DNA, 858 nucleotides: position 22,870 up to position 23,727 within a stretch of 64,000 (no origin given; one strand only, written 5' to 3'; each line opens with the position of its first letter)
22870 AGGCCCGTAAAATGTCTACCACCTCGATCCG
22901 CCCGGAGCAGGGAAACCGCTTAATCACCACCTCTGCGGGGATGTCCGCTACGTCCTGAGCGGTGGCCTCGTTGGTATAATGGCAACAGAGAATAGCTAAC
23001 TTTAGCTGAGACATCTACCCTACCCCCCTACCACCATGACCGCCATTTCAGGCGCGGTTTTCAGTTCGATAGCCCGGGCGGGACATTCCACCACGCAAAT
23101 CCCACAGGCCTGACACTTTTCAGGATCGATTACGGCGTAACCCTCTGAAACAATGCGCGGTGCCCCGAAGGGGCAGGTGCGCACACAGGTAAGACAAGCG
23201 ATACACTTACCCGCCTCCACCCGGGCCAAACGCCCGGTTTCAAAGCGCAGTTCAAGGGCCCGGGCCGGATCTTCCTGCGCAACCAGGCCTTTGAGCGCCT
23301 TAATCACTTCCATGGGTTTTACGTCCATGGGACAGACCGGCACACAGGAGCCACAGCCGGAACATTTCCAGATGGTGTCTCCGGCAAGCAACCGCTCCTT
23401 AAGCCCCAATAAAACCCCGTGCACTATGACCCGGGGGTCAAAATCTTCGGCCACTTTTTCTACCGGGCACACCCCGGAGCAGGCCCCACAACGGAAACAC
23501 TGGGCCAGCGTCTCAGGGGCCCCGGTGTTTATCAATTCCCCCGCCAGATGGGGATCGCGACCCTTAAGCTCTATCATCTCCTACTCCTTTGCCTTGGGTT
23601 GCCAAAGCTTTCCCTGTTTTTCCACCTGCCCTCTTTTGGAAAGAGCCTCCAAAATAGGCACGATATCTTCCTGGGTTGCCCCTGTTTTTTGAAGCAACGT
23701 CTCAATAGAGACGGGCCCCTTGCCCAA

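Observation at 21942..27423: MTHFR genes are embedded in an HdrA-MvhD electron-bifurcation-type module that has no HdrB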

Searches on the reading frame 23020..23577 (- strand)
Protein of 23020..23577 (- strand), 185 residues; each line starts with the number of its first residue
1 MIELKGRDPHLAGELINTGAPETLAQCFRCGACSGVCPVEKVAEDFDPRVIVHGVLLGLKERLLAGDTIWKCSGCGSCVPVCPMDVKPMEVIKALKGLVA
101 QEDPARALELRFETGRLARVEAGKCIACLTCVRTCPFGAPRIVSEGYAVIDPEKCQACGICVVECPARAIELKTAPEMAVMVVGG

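Call 7: search_protein_families(library=pfam, proteins=[window:23020-23577:-], max_evalue=0.01)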
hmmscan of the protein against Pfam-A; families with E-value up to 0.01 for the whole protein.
window:23020-23577:- (185 aa): 14 families
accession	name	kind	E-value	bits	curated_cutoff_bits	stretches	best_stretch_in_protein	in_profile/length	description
PF00037.32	Fer4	-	1.3e-19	69.6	21.1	3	149-171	2-24/24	4Fe-4S binding domain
PF13183.11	Fer4_8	-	2.2e-17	63.8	27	1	24-86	2-68/68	4Fe-4S dicluster domain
PF13237.11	Fer4_10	-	5.3e-17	61.9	25.5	4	25-83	7-53/53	4Fe-4S dicluster domain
PF13187.11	Fer4_9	-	6e-16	58.6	27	2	124-170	1-52/52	4Fe-4S dicluster domain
PF12838.12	Fer4_7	-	1.3e-15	58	27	2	71-139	1-52/52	4Fe-4S dicluster domain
PF13534.11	Fer4_17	-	2.9e-15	57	22.2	1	26-86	1-60/61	4Fe-4S dicluster domain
PF12797.12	Fer4_2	-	1.5e-14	53.3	24.5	3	148-167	3-22/22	4Fe-4S binding domain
PF12837.12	Fer4_6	-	6.7e-14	51.5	25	2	148-170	2-24/24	4Fe-4S binding domain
PF14697.11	Fer4_21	-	3.9e-13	49.8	35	1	118-171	1-58/59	4Fe-4S dicluster domain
PF25160.1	LdpA_Fe-S-bd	-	1.3e-12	47.7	27.6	2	71-85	27-41/49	LdpA Fe-S cluster-binding domain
PF12800.12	Fer4_4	-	2.1e-10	40.4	24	1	71-85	3-17/17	4Fe-4S binding domain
PF13484.11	Fer4_16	-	5e-10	40.4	30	2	26-84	1-65/66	4Fe-4S double cluster binding domain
PF12798.12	Fer4_3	-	1.2e-07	32.5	27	0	72-85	1-14/15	4Fe-4S binding domain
PF13746.11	Fer4_18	-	0.00043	20.9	27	0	118-138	54-74/114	4Fe-4S dicluster domain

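Call 19: search_solved_structures(query=window:23020-23577:-, max_evalue=0.01, show_alignments=2)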
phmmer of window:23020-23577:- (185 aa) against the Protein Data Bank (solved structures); distinct sequences matched with E-value up to 0.01: 118 (the best 60 are shown).
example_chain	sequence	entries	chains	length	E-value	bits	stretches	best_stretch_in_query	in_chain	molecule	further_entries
5odc_C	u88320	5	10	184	3e-16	62.9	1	11-103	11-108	Heterodisulfide reductase, subunit C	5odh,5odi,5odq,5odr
9sw6_G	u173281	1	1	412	3.1e-16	62.8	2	116-173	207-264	Polyferredoxin protein MvhB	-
9sfi_E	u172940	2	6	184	1.3e-15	60.8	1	23-103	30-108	H(2)/formate:CoB-CoM heterodisulfide,ferredoxin reductase subunit C2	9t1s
9sfi_O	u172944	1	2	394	7.5e-15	58.3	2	114-174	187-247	Ferredoxin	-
9eri_B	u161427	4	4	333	1.7e-14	57.2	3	125-177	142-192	Na(+)-translocating ferredoxin:NAD(+) oxidoreductase complex subunit B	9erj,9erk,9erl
8rvv_C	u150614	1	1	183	6.9e-14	55.2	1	13-100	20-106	H(2):CoB-CoM heterodisulfide,ferredoxin reductase subunit C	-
8rvu_c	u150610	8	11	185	7e-14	55.2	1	13-100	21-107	H(2):CoB-CoM heterodisulfide,ferredoxin reductase subunit C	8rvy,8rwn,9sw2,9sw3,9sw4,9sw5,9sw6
7bkb_C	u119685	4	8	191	1.2e-13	54.4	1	8-103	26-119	CoB--CoM heterodisulfide reductase subunit C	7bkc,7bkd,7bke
7zc6_B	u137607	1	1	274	1.6e-13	54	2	124-170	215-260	RnfB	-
5odc_A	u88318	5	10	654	2.2e-10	43.8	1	116-171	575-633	Heterodisulfide reductase, subunit A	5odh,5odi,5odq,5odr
7bkb_K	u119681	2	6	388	4.4e-10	42.8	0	149-177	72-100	Formylmethanofuran dehydrogenase, subunit F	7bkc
9sw6_H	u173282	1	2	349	1.1e-09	41.5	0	27-172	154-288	Tungsten formylmethanofuran dehydrogenase, subunit F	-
5t5i_F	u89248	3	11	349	9.5e-09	38.4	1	124-172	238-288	Tungsten formylmethanofuran dehydrogenase subunit fwdF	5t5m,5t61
8rvu_a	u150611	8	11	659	1.2e-08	38.1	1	117-172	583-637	H(2):CoB-CoM heterodisulfide,ferredoxin reductase subunit A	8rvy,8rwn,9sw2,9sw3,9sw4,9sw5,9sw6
8rvv_A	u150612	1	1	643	1.3e-08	38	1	117-172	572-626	H(2):CoB-CoM heterodisulfide,ferredoxin reductase subunit A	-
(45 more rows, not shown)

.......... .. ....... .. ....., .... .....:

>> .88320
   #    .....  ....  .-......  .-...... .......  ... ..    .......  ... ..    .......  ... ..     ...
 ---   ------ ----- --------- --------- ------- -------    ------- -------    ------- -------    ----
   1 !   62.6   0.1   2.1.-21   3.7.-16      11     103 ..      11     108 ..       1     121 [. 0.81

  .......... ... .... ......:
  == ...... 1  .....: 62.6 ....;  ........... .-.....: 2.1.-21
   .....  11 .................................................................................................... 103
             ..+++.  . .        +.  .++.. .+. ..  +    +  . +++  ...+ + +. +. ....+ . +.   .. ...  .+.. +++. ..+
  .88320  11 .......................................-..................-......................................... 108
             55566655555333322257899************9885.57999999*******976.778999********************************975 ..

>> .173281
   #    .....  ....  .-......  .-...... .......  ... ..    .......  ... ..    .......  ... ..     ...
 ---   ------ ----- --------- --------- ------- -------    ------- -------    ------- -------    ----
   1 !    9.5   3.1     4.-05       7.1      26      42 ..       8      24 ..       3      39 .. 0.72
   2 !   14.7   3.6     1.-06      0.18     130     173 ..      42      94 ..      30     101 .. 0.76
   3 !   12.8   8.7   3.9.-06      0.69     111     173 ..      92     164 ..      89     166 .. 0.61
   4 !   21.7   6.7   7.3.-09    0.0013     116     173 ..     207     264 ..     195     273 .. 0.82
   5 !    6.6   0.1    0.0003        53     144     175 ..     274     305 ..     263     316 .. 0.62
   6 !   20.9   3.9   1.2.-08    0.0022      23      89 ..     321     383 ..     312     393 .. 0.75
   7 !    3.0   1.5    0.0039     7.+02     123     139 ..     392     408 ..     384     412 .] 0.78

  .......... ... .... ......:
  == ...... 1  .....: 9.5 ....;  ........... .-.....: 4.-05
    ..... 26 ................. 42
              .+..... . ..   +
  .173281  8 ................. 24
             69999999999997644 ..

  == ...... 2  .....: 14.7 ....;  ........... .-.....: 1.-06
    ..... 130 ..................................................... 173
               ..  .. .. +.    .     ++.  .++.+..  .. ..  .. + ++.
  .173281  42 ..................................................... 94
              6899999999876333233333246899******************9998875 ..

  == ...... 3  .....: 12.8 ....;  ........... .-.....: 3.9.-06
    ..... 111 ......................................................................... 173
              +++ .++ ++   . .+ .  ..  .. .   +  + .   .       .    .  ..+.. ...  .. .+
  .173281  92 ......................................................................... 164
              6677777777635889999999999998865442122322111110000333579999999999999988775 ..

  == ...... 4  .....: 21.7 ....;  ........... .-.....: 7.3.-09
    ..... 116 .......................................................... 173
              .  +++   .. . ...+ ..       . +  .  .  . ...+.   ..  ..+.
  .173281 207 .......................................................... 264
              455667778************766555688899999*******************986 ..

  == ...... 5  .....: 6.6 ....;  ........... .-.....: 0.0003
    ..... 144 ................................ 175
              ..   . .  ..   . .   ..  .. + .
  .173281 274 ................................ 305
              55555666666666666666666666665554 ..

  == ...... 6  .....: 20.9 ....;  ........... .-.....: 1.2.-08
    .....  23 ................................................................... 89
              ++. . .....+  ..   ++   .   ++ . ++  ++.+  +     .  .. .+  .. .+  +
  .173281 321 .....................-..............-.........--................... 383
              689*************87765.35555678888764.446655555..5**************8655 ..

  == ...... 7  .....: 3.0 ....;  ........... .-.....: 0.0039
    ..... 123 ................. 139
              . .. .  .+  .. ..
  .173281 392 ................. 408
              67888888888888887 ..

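Call 34: find_homologous_proteins(query=window:23020-23577:-, max_evalue=1e-10)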
Query window:23020-23577:- (185 aa): 98 proteins with E <= 1e-10 among 734 candidates.
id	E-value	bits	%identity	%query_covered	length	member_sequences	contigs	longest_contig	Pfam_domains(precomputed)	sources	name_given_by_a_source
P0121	5.9e-117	406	99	100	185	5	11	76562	PF14697.12,PF12837.13,PF12798.13,PF13484.12,PF12838.13,PF13534.12,PF12800.13,PF12797.13,PF00037.33,PF25160.2,PF13237.12,PF13183.12,PF13187.12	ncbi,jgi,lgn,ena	-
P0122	1.2e-102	360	88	100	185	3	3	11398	PF14697.12,PF12837.13,PF12798.13,PF13484.12,PF12838.13,PF13534.12,PF12800.13,PF12797.13,PF00037.33,PF25160.2,PF13237.12,PF13183.12,PF13187.12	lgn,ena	-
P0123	1.1e-94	334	82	100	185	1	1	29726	PF14697.12,PF12837.13,PF12798.13,PF13484.12,PF12838.13,PF13534.12,PF12800.13,PF12797.13,PF00037.33,PF25160.2,PF13237.12,PF13183.12,PF13187.12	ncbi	-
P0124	2.6e-94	332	81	99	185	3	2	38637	PF14697.12,PF12837.13,PF12798.13,PF13484.12,PF12838.13,PF13534.12,PF12800.13,PF12797.13,PF00037.33,PF25160.2,PF13237.12,PF13183.12,PF13187.12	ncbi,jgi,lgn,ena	-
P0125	4.9e-94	331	81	100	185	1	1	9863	PF14697.12,PF12837.13,PF12798.13,PF13484.12,PF12838.13,PF13534.12,PF12800.13,PF12797.13,PF00037.33,PF25160.2,PF13237.12,PF13183.12,PF13187.12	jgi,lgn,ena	-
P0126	3.9e-91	322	79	100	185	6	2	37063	PF14697.12,PF12837.13,PF12798.13,PF13484.12,PF12838.13,PF13534.12,PF12800.13,PF12797.13,PF00037.33,PF25160.2,PF13237.12,PF13183.12,PF13187.12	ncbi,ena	-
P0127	5.2e-91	322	79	100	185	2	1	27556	PF14697.12,PF12837.13,PF12798.13,PF13484.12,PF12838.13,PF13534.12,PF12800.13,PF12797.13,PF00037.33,PF25160.2,PF13237.12,PF13183.12,PF13187.12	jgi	-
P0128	1.7e-90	320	78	100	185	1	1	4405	PF14697.12,PF12837.13,PF12798.13,PF13484.12,PF12838.13,PF13534.12,PF12800.13,PF12797.13,PF00037.33,PF25160.2,PF13237.12,PF13183.12,PF13187.12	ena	-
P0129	1.1e-88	314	77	99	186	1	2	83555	PF14697.12,PF12837.13,PF12798.13,PF13484.12,PF12838.13,PF13534.12,PF12800.13,PF12797.13,PF00037.33,PF25160.2,PF13237.12,PF13183.12,PF13187.12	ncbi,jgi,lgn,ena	-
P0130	7.4e-85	301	74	100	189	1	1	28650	PF14697.12,PF12837.13,PF12798.13,PF13484.12,PF12838.13,PF13534.12,PF12800.13,PF12797.13,PF00037.33,PF25160.2,PF13237.12,PF13183.12,PF13187.12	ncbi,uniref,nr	ncbi:4Fe-4S binding protein [Thermodesulfatator autotrophicus]|uniref:4Fe-4S ferredoxin-type domain-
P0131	1.2e-84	301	74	99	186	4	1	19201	PF14697.12,PF12837.13,PF13484.12,PF12838.13,PF13534.12,PF12800.13,PF12797.13,PF00037.33,PF25160.2,PF13237.12,PF13183.12,PF13187.12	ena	-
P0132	2.4e-82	293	72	100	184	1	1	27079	PF14697.12,PF12837.13,PF12798.13,PF13484.12,PF12838.13,PF13534.12,PF12800.13,PF12797.13,PF00037.33,PF25160.2,PF13237.12,PF13183.12,PF13187.12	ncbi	-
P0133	6.8e-82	292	73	100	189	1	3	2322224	PF14697.12,PF12837.13,PF13484.12,PF12838.13,PF13534.12,PF12800.13,PF12797.13,PF00037.33,PF25160.2,PF13237.12,PF13183.12,PF13187.12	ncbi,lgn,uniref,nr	ncbi:4Fe-4S ferredoxin iron-sulfur binding domain protein [Thermodesulfatator indicus DSM 15286]|uni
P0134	2.0e-81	290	71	99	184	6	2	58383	PF14697.12,PF12837.13,PF12798.13,PF13484.12,PF12838.13,PF13534.12,PF12800.13,PF12797.13,PF00037.33,PF25160.2,PF13237.12,PF13183.12,PF13187.12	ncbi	-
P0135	7.7e-78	279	71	99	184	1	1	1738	PF14697.12,PF12837.13,PF12798.13,PF13484.12,PF12838.13,PF13534.12,PF12800.13,PF12797.13,PF00037.33,PF25160.2,PF13237.12,PF13183.12,PF13187.12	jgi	-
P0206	3.4e-44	169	48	92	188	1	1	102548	PF14697.12,PF12837.13,PF12798.13,PF13484.12,PF12838.13,PF13534.12,PF12800.13,PF12797.13,PF00037.33,PF25160.2,PF13237.12,PF13183.12,PF13187.12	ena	-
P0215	4.0e-40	156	44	96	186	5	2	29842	PF14697.12,PF12837.13,PF12798.13,PF13484.12,PF12838.13,PF13534.12,PF12800.13,PF12797.13,PF00037.33,PF25160.2,PF13237.12,PF13183.12,PF13187.12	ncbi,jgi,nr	ncbi:MAG: 4Fe-4S ferredoxin [Desulfobulbaceae bacterium A2]|nr:MAG: 4Fe-4S ferredoxin [Desulfobulbac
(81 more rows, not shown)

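Call 36: find_related_loci(query=A1, collection=genome_contigs, flank=10000)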
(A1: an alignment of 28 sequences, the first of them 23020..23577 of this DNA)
Query A1 (185 aa) in genome_contigs; peptide patterns used: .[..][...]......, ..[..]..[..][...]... (x = any residue, [..] = any of these).
600 stretches matched a pattern (row limit reached: there are more); 495 encode a relative of the query (tblastn E <= 1e-3); the best 80 are kept; 80 distinct loci.
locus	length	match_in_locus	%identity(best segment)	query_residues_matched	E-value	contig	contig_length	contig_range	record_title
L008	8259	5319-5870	81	1-184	3e-96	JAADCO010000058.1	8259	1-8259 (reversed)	MAG: Thermodesulfobacteriota bacterium isolate L_MaxBin.001 contig-127_11143, whole genome shotgun sequence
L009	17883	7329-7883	79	1-185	4e-95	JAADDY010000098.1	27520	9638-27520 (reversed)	MAG: Thermodesulfobacteriota bacterium isolate L_MetaBat.13 contig-127_1311, whole genome shotgun sequence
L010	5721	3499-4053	78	1-185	7e-94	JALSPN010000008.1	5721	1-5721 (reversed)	MAG: Thermodesulfobacteriales bacterium isolate 356-284_metabat2_scaf2bin.062 356-284_scaffold_10696_c1, whole genome sh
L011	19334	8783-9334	77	1-184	8e-92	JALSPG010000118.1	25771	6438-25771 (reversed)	MAG: Thermodesulfobacteriales bacterium isolate 356-284_metabat2_scaf2bin.037 356-284_scaffold_716_c1, whole genome shot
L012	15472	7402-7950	72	1-184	5e-85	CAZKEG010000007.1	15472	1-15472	MAG TPA_asm: uncultured Thermodesulfobacteriota bacterium isolate SRP338002_co1_218 genome assembly, contig: NODE_3573_l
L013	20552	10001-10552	77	1-184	1e-84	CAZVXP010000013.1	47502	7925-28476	MAG TPA_asm: uncultured Thermodesulfobacteriota bacterium isolate binchicken_co219_327 genome assembly, contig: k141_107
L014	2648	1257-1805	71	1-184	5e-86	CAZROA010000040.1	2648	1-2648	MAG TPA_asm: uncultured Thermodesulfobacteriota bacterium isolate binchicken_co219_9 genome assembly, contig: k141_15377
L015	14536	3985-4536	68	1-185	2e-70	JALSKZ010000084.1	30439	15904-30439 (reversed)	MAG: Thermodesulfobacteriales bacterium isolate 355-202_metabat1_scaf2bin.030 355-202_scaffold_889_c1, whole genome shot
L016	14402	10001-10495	68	19-184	7e-70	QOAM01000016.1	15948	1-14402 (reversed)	MAG: Thermodesulfatator sp. isolate MAG 95 Ga0232637_10000257, whole genome shotgun sequence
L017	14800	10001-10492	68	21-185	5e-69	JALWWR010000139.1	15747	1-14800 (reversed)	MAG: Thermodesulfatator sp. isolate T2_maxbin2_scaf2bin.302 T2_NODE_3757_length_15747_cov_1.371639, whole genome shotgun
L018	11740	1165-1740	60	6-184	7e-69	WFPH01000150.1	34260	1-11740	MAG: Thermosulfurimonas sp. isolate S012_5 k151_370349, whole genome shotgun sequence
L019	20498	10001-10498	66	19-185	5e-68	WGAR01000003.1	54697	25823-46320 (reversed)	MAG: Thermodesulfobacteriaceae bacterium isolate S143_67 k151_1026, whole genome shotgun sequence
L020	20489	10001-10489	66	21-184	1e-66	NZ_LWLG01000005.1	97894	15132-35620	Thermosulfurimonas dismutans strain S95 contig00005, whole genome shotgun sequence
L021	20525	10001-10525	55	2-177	2e-59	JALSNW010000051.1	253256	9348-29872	MAG: Deltaproteobacteria bacterium isolate 356-284_metabat1_scaf2bin.060 356-284_scaffold_8_c1, whole genome shotgun seq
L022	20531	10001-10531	56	1-178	1e-57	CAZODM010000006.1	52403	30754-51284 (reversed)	MAG TPA_asm: uncultured Desulfobacterales bacterium isolate SRP128015_co1_242 genome assembly, contig: NODE_481_length_5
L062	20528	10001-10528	52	2-178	4e-51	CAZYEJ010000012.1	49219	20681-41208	MAG TPA_asm: uncultured Thermodesulfobacteriaceae bacterium isolate SRP191223_co2_305 genome assembly, contig: NODE_137_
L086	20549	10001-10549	45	2-185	2e-49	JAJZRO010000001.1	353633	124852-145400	MAG: Deltaproteobacteria bacterium isolate SKS1.bin94 NODE_8_length_353633_cov_49.672871, whole genome shotgun sequence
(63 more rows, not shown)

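Call 42: search_protein_families(library=pfam, proteins=[L086:4470-6101:+, L086:6167-7687:+, L086:7093-8661:+, L086:9316-9804:+, L086:11748-12191:+, L086:12040-12789:+, L086:13108-14280:+, L086:11655-12959:-, L086:12400-13884:-, L086:8944-9405:-], max_evalue=0.001)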
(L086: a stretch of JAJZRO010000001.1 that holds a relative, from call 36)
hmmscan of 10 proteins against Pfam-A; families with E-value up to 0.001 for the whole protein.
L086:4470-6101:+ (543 aa): 2 families
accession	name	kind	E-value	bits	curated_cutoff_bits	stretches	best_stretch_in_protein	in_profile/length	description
PF12225.13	DUF5981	-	2.5e-25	88.4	23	1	436-521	11-94/95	Methylene-tetrahydrofolate reductase C terminal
PF02219.23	MTHFR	-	6.2e-20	72.1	24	1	43-291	4-233/287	Methylenetetrahydrofolate reductase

L086:6167-7687:+ (506 aa): 4 families
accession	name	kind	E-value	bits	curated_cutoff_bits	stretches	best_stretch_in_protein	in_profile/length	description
PF13537.11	GATase_7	-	2.7e-19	69.8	25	1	123-238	12-121/123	Glutamine amidotransferase domain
PF13522.11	GATase_6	-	3.5e-18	66.3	27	1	102-234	8-130/130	Glutamine amidotransferase domain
PF13230.11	GATase_4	-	1.3e-06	28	23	1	102-151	69-118/272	Glutamine amidotransferases class-II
PF00310.26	GATase_2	-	0.00013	21.3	19.9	0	206-260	341-397/420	Glutamine amidotransferases class-II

L086:7093-8661:+ (522 aa): 2 families
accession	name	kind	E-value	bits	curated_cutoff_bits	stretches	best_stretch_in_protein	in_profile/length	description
PF01380.27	SIS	-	1.3e-30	106.3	25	1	235-365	2-130/131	SIS domain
PF00571.33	CBS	-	3e-20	72.7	24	2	464-513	3-52/57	CBS domain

L086:9316-9804:+ (162 aa): 0 families

L086:11748-12191:+ (147 aa): 0 families

L086:12040-12789:+ (249 aa): 0 families

L086:13108-14280:+ (390 aa): 0 families

L086:11655-12959:- (434 aa): 0 families

L086:12400-13884:- (494 aa): 10 families
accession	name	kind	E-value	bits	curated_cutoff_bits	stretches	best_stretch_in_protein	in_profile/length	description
PF13649.12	Methyltransf_25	-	2.9e-21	76.4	27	1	283-377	1-97/97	Methyltransferase domain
PF08242.18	Methyltransf_12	-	1.5e-20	74.2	30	1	284-379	1-98/98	Methyltransferase domain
PF08241.18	Methyltransf_11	-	4e-20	72.7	21.2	1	284-379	1-93/95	Methyltransferase domain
PF13847.12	Methyltransf_31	-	1.7e-13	50.9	27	1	283-394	7-124/145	Methyltransferase domain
PF13489.12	Methyltransf_23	-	2.3e-13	50.6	27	1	261-385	4-120/164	Methyltransferase domain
PF00561.26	Abhydrolase_1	-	4.9e-12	46.5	25.8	1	67-147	54-132/245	alpha/beta hydrolase fold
PF01209.24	Ubie_methyltran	-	1.9e-10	40.9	20.1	1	279-394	47-164/233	ubiE/COQ5 methyltransferase family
PF12697.13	Abhydrolase_6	-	6e-09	37.3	26.3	1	35-233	1-211/217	Alpha/beta hydrolase family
PF05175.20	MTS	-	0.00016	21.8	23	1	267-353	20-105/170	Methyltransferase small domain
PF05401.17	NodS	-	0.00023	21.5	24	1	278-381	42-145/201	Nodulation protein S (NodS)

L086:8944-9405:- (153 aa): 0 families

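Call 54: find_encoding_contigs(protein=P0206, flank=10000, max_places=1)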
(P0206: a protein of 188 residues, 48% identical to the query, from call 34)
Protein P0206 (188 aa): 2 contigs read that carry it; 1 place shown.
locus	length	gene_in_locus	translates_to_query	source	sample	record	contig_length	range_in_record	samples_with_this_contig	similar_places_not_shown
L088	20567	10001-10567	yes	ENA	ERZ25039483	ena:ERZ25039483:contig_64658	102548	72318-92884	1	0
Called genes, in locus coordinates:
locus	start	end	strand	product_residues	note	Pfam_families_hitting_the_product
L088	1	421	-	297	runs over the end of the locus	PF13307:Helicase_C_2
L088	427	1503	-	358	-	PF04851:ResIII (faint), PF00270:DEAD (weak)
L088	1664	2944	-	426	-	PF02321:OEP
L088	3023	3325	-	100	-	PF00226:DnaJ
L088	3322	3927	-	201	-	PF02660:G3P_acyltransf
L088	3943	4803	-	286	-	PF03692:CxxCxxCC (faint)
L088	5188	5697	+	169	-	PF01327:Pep_deformylase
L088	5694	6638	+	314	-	PF00551:Formyl_trans_N, PF02911:Formyl_trans_C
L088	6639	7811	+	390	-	PF01969:Ni_insertion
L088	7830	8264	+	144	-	PF04608:PgpA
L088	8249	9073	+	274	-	PF04909:Amidohydro_2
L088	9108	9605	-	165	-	PF03625:DUF302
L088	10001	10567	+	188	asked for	PF13183:Fer4_8, PF13187:Fer4_9 (weak), PF13534:Fer4_17, PF12838:Fer4_7 (weak), PF13187:Fer4_9, PF13237:Fer4_10, PF14697:Fer4_21 (weak), PF00037:Fer4 (weak), +6 more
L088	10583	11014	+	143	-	PF02662:FlpD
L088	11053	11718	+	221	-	PF12225:DUF5981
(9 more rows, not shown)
